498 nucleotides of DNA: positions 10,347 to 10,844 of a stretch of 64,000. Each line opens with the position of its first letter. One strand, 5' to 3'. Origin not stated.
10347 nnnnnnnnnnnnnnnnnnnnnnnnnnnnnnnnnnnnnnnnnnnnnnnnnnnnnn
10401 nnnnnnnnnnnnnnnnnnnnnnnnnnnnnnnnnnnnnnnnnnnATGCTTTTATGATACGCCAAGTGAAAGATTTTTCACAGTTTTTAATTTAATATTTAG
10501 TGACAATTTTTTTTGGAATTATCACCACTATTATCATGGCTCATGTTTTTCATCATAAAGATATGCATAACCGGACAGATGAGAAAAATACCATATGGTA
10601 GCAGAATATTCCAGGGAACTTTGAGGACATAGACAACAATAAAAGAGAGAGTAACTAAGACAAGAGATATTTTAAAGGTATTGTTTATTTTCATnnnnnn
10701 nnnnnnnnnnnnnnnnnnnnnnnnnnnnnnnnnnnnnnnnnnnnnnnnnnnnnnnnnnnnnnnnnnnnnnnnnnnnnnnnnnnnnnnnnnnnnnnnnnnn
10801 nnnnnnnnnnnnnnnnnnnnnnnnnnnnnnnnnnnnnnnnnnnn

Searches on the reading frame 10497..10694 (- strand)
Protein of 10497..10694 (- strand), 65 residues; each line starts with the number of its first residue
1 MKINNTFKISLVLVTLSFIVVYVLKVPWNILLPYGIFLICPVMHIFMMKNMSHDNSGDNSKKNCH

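Call 14: search_protein_families(library=pfam, proteins=[window:10497-10694:-], max_evalue=0.01)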
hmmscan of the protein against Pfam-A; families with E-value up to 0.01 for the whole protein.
window:10497-10694:- (65 aa): 1 family
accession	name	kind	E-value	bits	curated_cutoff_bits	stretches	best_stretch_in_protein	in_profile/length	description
PF11666.13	DUF2933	-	3.1e-09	37.2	21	1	31-59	22-50/52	Protein of unknown function (DUF2933)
